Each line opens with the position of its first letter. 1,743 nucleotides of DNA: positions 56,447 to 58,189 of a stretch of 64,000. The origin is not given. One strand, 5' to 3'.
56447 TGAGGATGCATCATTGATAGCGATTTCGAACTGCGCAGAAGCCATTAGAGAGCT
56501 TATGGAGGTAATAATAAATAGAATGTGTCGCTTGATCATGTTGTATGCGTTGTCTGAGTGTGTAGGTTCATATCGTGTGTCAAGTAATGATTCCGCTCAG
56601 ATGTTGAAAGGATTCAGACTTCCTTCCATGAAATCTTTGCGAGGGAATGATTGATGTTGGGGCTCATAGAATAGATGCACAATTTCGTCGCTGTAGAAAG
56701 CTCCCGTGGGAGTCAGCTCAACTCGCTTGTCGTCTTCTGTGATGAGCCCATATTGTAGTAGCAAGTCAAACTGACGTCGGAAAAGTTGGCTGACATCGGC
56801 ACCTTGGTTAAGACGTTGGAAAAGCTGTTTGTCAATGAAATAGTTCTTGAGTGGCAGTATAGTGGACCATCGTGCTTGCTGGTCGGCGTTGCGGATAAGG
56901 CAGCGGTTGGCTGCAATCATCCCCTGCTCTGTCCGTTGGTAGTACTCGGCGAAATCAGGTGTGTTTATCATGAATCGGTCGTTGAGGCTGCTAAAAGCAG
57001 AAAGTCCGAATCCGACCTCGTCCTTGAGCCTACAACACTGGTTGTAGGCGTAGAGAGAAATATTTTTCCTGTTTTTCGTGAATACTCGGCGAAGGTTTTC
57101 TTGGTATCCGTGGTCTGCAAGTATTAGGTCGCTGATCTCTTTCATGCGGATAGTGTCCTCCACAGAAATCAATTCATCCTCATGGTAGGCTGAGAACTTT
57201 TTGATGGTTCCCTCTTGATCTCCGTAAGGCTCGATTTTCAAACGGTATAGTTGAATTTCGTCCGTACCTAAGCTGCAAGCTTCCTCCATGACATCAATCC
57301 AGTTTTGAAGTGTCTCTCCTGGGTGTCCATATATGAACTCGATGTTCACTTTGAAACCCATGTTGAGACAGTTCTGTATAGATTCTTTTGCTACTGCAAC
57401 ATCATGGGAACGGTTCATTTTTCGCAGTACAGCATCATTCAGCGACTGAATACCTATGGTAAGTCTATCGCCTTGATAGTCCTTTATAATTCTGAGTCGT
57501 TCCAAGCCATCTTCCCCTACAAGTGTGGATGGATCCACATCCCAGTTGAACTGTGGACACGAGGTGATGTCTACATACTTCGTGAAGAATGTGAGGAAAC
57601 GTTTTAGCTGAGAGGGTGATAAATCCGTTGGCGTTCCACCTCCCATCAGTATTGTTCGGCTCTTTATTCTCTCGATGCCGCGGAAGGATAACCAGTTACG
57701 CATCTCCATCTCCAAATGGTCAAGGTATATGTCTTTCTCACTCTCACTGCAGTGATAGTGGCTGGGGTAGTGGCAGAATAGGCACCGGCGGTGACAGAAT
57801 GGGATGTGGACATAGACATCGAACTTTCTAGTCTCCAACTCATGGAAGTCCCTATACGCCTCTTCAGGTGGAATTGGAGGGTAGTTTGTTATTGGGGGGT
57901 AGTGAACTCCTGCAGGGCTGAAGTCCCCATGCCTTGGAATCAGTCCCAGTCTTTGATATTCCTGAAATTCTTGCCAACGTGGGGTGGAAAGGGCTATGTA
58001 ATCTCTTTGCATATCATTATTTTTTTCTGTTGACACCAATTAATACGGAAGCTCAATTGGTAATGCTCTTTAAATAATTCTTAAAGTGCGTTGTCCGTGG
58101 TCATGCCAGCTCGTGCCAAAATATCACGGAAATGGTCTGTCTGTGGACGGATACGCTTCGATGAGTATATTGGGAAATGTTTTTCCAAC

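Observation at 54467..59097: HydE-like + HemN-like radical SAM pair followed by a tandem methyltransferase that carries an apparent signal peptide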

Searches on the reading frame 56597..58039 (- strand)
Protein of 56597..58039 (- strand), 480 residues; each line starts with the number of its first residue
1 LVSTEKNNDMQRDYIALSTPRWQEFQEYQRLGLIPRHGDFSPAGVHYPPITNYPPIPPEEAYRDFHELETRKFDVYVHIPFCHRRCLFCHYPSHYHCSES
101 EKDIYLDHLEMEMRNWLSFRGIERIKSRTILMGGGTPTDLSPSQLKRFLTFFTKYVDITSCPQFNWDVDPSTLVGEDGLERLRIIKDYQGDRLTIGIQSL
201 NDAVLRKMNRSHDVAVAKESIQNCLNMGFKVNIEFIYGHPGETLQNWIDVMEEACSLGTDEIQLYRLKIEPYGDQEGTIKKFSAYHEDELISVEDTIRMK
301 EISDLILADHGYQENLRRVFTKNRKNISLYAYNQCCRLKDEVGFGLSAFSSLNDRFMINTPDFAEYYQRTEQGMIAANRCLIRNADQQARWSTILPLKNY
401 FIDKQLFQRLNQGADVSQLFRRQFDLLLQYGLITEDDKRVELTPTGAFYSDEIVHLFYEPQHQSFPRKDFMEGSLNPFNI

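Call 3: search_protein_families(library=pfam, proteins=[window:56597-58039:-], max_evalue=0.01)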
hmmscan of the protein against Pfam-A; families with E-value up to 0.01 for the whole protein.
window:56597-58039:- (480 aa): 2 families
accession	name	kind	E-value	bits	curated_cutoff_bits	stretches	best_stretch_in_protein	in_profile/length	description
PF04055.27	Radical_SAM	-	6.7e-23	82.1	29.5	1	76-253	1-165/166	Radical SAM superfamily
PF06969.22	HemN_C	-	0.0017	18.8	24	1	409-448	28-66/67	HemN C-terminal domain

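Call 4: search_protein_families(library=ncbifam, proteins=[window:56597-58039:-], max_evalue=0.01)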
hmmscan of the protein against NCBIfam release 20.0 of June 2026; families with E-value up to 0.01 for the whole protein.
window:56597-58039:- (480 aa): 31 families (the best 25 are shown)
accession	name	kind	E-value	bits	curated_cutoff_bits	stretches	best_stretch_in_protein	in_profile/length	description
NF006067.1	PRK08208.1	equivalog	1.6e-47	162.5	380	1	47-461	9-418/427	STM4012 family radical SAM protein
TIGR00539.1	hemN_rel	equivalog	2.1e-39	135.6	205.4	1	75-367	3-279/361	radical SAM family heme chaperone HemW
TIGR04107.1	rSAM_HutW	equivalog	2.8e-38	131.8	400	1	50-455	13-412/419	heme anaerobic degradation radical SAM methyltransferase ChuW/HutW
TIGR00538.1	hemN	equivalog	2.6e-36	125.4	324.95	1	45-456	19-437/454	oxygen-independent coproporphyrinogen III oxidase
TIGR03994.1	rSAM_HemZ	equivalog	3e-31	108.9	321.4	1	70-281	82-290/401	coproporphyrinogen dehydrogenase HemZ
NF006064.0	PRK08207.2-2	equivalog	3.7e-30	105.4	504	1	67-270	139-341/465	coproporphyrinogen III oxidase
NF006385.0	PRK08629.1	equivalog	8.3e-27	94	355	1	69-458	49-414/439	coproporphyrinogen III oxidase family protein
NF005133.0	PRK06582.1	equivalog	2.7e-26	92.5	597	1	68-313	7-241/390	coproporphyrinogen III oxidase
NF006060.0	PRK08207.1-3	equivalog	9.2e-24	84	653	1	64-269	141-346/477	coproporphyrinogen III oxidase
NF004567.0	PRK05904.1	equivalog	7e-21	74.8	355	1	74-271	8-196/353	coproporphyrinogen III oxidase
NF006061.0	PRK08207.1-4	equivalog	3.7e-20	72.2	702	1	64-266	166-367/501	coproporphyrinogen III oxidase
NF006063.0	PRK08207.2-1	equivalog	1.6e-18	66.7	1074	1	68-310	188-425/518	coproporphyrinogen III oxidase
NF006062.0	PRK08207.1-5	equivalog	2.8e-18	66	1007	1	73-270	149-346/476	coproporphyrinogen III oxidase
NF006059.0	PRK08207.1-1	equivalog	3.5e-16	59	1012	1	72-269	171-368/496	coproporphyrinogen III oxidase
NF006065.0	PRK08207.2-4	equivalog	6.7e-15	55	922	1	69-312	165-405/484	coproporphyrinogen III oxidase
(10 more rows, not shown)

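Call 15: search_solved_structures(query=window:56597-58039:-, max_evalue=0.001, show_alignments=2)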
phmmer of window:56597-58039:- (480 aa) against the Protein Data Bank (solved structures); distinct sequences matched with E-value up to 0.001: 2.
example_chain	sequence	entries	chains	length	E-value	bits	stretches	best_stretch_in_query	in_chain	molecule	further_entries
1olt_A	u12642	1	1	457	2.2e-26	96.1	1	31-450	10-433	OXYGEN-INDEPENDENT COPROPORPHYRINOGEN III OXIDASE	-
9p2u_A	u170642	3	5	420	5.3e-14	55.2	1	72-272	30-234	Radical S-adenosylmethionine methyltransferase NocN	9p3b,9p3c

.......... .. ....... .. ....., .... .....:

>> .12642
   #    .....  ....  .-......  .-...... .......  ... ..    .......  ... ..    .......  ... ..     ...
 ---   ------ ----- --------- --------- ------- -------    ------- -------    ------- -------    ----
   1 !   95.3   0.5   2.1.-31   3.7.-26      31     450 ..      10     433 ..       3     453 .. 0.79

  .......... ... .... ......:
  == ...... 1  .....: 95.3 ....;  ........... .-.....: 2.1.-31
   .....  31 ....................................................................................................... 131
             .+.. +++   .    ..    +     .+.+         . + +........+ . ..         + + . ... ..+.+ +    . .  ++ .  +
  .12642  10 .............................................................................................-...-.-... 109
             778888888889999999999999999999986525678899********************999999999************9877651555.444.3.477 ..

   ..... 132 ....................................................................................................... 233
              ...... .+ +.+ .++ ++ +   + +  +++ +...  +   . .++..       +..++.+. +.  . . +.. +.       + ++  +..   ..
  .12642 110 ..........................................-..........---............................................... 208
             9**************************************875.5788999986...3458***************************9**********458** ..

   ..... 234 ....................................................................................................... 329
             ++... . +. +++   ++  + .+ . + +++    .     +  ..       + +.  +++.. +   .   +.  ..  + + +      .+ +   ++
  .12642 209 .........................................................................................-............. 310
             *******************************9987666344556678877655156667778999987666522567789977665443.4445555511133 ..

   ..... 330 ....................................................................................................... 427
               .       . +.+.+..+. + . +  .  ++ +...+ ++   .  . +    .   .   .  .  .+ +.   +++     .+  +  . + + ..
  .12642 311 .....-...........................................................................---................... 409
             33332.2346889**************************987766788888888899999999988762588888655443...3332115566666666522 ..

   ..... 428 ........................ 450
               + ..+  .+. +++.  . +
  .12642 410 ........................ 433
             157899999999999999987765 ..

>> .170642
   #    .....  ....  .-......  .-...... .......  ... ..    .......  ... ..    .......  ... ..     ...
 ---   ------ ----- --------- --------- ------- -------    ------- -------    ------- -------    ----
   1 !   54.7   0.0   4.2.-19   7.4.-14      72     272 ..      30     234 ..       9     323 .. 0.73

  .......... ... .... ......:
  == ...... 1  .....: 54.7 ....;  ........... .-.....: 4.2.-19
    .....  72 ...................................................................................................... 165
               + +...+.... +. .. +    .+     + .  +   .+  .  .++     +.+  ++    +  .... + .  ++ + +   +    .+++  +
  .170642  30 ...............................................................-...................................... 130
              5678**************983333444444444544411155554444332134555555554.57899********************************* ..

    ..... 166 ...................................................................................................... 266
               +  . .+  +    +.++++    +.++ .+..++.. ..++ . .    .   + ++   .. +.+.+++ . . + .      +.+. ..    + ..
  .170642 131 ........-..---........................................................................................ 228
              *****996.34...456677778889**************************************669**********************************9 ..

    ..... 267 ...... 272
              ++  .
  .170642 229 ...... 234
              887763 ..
